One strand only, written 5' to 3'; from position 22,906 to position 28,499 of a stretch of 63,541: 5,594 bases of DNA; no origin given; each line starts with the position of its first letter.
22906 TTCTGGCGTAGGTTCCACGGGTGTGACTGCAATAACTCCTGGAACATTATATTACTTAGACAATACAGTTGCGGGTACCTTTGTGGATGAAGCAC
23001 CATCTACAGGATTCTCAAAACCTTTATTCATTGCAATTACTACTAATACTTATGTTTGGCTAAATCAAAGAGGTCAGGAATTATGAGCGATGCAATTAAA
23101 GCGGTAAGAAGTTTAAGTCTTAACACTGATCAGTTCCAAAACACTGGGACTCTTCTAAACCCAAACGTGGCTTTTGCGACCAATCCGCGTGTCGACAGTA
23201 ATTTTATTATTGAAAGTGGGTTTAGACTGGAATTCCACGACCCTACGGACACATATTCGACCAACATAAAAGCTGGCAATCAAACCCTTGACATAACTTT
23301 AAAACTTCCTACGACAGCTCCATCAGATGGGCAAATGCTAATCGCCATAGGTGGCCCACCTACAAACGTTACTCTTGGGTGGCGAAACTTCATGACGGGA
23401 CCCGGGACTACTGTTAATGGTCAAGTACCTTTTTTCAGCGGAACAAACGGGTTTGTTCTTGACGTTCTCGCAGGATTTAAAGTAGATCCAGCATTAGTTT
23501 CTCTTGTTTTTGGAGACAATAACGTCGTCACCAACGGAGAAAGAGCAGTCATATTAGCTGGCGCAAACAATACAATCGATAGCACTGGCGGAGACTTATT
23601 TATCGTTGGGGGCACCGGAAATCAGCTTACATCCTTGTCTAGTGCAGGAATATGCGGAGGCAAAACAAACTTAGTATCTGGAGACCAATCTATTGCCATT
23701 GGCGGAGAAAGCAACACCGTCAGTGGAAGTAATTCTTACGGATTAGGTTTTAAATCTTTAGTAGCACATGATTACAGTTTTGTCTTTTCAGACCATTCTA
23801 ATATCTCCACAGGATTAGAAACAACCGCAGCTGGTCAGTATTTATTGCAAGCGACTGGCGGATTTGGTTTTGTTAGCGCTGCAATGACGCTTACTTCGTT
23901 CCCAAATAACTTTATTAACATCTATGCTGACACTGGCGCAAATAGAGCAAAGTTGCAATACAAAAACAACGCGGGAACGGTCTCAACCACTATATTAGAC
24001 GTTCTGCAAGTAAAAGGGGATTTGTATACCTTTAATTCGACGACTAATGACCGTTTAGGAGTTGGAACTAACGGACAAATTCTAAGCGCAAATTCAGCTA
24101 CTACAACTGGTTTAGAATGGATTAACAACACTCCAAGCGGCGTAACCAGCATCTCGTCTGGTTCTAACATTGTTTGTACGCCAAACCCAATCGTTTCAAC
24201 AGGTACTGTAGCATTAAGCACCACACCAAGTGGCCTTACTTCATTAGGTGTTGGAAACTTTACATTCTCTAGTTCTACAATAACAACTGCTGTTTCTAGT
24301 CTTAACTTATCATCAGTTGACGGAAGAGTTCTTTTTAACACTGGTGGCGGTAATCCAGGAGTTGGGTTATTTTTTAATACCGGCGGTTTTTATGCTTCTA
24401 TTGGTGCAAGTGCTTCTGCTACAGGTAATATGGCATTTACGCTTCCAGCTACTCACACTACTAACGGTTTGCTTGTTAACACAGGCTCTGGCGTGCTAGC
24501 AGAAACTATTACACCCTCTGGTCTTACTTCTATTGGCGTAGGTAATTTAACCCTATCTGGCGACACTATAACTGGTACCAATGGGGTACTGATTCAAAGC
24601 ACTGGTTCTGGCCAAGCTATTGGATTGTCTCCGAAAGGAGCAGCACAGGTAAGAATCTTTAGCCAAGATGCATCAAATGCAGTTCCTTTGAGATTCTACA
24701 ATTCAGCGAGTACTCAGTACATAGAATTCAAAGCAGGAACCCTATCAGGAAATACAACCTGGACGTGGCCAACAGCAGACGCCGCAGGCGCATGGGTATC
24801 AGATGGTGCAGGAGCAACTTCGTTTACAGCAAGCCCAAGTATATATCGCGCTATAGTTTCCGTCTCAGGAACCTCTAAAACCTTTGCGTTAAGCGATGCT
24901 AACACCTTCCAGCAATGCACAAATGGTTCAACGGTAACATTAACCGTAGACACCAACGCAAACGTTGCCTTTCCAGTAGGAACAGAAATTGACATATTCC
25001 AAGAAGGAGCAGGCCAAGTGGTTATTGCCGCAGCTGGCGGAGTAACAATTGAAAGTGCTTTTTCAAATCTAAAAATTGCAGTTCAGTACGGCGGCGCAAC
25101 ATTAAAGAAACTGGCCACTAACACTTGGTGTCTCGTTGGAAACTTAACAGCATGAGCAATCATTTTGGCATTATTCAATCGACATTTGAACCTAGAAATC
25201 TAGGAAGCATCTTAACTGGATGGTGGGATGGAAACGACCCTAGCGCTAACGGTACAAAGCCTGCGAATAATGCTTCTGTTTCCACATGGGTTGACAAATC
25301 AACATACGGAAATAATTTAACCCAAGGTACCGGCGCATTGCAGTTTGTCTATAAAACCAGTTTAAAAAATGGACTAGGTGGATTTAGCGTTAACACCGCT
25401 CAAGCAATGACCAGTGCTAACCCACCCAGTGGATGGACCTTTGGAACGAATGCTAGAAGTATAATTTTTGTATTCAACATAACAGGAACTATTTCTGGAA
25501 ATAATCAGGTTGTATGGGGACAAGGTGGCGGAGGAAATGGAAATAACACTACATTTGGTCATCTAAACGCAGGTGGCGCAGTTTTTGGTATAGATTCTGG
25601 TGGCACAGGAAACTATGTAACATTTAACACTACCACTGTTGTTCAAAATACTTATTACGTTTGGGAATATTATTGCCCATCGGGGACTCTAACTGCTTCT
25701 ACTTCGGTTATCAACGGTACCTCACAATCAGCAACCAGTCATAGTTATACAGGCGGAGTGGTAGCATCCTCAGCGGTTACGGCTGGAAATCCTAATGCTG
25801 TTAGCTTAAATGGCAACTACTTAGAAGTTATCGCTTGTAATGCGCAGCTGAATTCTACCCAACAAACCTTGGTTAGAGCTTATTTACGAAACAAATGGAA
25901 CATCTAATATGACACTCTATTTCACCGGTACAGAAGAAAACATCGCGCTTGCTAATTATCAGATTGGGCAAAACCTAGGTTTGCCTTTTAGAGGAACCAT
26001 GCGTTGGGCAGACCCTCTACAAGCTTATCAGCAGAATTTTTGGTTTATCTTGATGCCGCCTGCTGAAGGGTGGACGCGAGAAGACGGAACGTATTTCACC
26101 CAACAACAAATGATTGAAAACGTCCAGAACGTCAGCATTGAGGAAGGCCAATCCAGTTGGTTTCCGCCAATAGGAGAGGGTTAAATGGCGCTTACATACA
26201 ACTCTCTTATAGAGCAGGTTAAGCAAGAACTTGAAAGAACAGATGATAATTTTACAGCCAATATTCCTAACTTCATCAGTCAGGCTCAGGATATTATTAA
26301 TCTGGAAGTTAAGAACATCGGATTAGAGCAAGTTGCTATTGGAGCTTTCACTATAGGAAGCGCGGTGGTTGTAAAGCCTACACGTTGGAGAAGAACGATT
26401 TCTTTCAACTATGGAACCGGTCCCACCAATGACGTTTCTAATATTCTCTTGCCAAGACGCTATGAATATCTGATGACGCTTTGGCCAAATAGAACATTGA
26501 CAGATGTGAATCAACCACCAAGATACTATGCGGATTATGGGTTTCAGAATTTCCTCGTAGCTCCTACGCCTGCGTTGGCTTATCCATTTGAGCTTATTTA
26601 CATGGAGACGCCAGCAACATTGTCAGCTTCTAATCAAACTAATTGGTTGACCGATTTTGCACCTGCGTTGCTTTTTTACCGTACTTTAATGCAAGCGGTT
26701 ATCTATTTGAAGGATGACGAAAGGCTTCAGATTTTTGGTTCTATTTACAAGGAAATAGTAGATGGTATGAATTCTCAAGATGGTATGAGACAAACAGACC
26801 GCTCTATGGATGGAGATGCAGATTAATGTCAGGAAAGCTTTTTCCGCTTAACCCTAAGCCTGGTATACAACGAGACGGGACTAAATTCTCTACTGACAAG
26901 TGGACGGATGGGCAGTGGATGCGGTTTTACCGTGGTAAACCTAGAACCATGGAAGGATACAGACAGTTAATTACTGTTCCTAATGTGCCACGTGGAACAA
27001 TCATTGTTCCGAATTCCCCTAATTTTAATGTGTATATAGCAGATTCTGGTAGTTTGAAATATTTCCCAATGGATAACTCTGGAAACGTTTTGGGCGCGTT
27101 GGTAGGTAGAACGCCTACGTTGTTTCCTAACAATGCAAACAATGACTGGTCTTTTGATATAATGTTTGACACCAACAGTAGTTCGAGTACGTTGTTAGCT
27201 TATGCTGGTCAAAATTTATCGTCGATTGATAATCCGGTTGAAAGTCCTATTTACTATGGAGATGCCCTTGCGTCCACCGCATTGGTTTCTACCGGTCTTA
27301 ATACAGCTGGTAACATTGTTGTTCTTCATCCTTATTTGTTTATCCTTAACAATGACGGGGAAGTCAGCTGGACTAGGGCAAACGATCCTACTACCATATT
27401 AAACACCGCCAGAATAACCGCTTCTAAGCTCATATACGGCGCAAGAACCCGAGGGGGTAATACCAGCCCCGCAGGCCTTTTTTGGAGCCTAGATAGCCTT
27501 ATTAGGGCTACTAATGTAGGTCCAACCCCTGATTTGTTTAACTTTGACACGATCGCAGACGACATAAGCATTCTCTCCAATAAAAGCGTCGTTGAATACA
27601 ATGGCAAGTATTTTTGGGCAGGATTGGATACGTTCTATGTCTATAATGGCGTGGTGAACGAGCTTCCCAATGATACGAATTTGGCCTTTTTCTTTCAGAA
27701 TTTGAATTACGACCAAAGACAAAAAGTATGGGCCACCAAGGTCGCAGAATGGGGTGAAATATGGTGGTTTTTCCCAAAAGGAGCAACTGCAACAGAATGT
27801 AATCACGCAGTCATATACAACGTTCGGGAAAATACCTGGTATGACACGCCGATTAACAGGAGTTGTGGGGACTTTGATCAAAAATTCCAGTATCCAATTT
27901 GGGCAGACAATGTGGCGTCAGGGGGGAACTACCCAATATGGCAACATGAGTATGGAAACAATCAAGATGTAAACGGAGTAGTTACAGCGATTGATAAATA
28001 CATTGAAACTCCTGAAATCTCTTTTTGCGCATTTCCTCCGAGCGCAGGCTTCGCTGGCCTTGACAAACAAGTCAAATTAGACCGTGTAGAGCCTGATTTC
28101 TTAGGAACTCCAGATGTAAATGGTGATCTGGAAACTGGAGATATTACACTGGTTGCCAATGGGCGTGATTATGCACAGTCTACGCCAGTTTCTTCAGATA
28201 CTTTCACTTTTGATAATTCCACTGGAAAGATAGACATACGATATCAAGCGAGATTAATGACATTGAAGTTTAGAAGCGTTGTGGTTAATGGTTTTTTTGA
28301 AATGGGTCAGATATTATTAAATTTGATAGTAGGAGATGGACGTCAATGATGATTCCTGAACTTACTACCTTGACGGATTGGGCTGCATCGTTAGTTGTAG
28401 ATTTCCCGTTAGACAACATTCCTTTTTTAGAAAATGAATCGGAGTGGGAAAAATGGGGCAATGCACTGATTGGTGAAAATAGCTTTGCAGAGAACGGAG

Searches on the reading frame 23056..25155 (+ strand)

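Call 65: search_protein_families(library=phrogs, proteins=[window:23056-25155:+], max_evalue=0.00001)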
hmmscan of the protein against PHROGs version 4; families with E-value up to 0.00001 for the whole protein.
window:23056-25155:+ (699 aa): 4 families
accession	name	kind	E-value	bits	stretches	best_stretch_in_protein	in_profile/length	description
phrog_21510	-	unknown function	2e-16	60.9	1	597-699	453-555/555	-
phrog_8780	-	tail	6.3e-16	58.7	1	601-697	659-755/755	minor tail protein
phrog_21978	-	unknown function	2.6e-12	48.1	1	590-698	114-218/220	-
phrog_18179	-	head and packaging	3.9e-11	43.9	1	305-699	188-482/482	virion structural protein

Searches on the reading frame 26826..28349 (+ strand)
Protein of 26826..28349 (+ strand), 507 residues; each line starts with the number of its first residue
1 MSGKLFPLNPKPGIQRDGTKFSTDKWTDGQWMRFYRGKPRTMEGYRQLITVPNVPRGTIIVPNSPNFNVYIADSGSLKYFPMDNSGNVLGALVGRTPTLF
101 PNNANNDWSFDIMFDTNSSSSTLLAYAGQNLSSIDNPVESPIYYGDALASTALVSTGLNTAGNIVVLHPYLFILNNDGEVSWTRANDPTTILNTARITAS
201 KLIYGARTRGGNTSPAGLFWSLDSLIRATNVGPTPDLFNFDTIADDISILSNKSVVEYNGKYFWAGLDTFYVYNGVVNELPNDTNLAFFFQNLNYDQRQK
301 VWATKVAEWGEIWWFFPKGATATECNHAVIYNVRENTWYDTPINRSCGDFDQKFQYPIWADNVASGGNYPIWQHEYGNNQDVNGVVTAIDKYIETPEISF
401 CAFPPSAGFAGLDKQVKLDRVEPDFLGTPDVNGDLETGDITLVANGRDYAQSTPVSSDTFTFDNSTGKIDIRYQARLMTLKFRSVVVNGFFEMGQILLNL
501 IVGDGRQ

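Call 65: search_protein_families(library=phrogs, proteins=[window:26826-28349:+], max_evalue=0.00001)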
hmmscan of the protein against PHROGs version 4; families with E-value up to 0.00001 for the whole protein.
window:26826-28349:+ (507 aa): 1 family
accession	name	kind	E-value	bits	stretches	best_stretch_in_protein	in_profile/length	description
phrog_3287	-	head and packaging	1.2e-27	98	1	223-490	227-508/524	virion structural protein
